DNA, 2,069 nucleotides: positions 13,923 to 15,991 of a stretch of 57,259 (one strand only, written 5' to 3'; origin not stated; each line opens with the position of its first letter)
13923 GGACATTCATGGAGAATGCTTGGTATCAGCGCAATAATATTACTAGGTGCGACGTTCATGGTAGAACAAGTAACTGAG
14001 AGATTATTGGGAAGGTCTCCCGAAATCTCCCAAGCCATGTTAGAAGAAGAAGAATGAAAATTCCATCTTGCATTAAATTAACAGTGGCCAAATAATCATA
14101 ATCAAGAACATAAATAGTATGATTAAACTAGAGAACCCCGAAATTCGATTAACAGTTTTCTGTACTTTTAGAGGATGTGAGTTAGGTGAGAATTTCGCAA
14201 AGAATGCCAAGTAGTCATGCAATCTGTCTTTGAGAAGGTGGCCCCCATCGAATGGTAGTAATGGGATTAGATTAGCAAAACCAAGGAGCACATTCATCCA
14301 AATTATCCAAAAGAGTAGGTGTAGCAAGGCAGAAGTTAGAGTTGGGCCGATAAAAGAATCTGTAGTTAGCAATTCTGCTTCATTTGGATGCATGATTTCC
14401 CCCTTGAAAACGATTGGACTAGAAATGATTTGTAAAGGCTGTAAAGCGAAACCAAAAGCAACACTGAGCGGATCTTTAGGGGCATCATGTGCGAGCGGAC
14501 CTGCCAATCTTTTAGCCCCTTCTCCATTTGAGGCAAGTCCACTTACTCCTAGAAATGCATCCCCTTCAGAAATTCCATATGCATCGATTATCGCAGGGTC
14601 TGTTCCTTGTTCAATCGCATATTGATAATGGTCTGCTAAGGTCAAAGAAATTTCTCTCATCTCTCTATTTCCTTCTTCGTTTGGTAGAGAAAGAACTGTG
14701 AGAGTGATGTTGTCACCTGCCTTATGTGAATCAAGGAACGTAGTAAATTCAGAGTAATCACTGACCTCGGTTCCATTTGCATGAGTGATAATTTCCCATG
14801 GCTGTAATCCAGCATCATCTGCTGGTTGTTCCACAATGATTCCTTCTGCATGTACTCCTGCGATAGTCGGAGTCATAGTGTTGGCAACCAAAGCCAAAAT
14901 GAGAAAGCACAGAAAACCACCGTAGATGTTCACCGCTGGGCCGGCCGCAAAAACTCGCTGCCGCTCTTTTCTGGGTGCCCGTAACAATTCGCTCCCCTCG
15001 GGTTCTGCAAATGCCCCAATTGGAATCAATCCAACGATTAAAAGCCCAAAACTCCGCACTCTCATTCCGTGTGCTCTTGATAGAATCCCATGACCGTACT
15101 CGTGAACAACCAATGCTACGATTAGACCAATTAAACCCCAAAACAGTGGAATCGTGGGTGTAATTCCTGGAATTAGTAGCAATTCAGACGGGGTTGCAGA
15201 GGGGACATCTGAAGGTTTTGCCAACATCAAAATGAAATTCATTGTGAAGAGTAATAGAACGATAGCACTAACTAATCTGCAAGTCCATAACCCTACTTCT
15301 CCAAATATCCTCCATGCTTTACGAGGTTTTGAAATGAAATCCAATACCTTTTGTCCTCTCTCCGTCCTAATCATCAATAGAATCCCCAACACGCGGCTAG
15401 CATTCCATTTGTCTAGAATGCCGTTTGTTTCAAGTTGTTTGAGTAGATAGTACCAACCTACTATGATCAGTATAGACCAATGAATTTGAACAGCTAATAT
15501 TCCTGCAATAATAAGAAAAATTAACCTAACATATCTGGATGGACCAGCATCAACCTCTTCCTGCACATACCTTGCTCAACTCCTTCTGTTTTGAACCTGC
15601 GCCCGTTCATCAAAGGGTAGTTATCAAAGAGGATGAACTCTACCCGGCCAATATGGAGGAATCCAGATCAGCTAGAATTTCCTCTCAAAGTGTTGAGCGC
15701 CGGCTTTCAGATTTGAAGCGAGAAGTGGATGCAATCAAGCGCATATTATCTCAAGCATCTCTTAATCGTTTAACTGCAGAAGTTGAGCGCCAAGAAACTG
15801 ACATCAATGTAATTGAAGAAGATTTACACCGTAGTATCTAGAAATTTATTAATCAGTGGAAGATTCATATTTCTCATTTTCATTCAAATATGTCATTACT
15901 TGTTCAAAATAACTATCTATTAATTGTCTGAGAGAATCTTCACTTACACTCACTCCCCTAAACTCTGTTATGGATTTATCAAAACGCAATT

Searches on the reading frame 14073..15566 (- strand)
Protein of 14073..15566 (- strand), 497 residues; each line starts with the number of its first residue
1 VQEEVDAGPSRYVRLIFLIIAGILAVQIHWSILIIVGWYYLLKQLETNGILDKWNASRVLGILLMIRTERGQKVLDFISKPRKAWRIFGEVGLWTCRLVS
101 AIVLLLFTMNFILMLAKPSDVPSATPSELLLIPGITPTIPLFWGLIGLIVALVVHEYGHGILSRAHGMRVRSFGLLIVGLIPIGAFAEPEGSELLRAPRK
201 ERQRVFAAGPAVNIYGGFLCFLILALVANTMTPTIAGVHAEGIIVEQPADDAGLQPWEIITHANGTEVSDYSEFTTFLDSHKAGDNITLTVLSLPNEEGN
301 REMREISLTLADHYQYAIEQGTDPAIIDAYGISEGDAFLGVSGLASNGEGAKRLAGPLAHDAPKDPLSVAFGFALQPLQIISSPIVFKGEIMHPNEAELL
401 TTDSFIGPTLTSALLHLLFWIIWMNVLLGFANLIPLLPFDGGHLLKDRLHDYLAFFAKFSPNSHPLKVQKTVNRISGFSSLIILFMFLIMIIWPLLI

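Call 3: search_protein_families(library=pfam, proteins=[window:14073-15566:-], max_evalue=1)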
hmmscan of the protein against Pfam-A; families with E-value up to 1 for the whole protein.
window:14073-15566:- (497 aa): 4 families
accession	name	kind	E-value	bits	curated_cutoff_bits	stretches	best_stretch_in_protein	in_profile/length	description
PF02163.28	Peptidase_M50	-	1.8e-30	106.4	27.2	1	144-449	2-194/221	Peptidase family M50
PF13180.12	PDZ_2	-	2.5e-06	28.1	27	1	243-292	19-68/80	PDZ domain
PF17820.7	PDZ_6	-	0.00014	21.9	27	1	246-291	8-52/54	PDZ domain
PF00595.29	PDZ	-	0.21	12.4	23.2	1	246-292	34-81/81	PDZ domain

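Call 50: find_related_loci(query=window:14073-15566:-, collection=metagenome_contigs, flank=5000)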
Query window:14073-15566:- (497 aa) in metagenome_contigs; peptide patterns used: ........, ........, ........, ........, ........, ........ (x = any residue, [..] = any of these).
97 stretches matched a pattern; 6 encode a relative of the query (tblastn E <= 1e-3); 6 distinct loci.
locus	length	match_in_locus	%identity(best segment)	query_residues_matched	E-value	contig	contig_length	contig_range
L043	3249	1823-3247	85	1-475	0e+0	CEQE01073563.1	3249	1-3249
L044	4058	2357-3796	88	1-480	0e+0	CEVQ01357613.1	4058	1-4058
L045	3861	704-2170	81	1-489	0e+0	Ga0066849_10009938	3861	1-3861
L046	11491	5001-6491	82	1-497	0e+0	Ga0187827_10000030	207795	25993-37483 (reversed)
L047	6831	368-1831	81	1-488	0e+0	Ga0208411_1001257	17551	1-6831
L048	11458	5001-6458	59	9-494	0e+0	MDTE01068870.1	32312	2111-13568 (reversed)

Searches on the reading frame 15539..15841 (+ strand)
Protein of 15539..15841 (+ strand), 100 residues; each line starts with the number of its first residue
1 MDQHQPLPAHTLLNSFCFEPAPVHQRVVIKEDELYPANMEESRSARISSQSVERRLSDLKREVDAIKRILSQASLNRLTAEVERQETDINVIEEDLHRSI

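Call 35: search_protein_families(library=pfam, proteins=[window:15539-15841:+], max_evalue=0.01)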
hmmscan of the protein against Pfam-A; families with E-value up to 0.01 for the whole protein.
window:15539-15841:+ (100 aa): 0 families
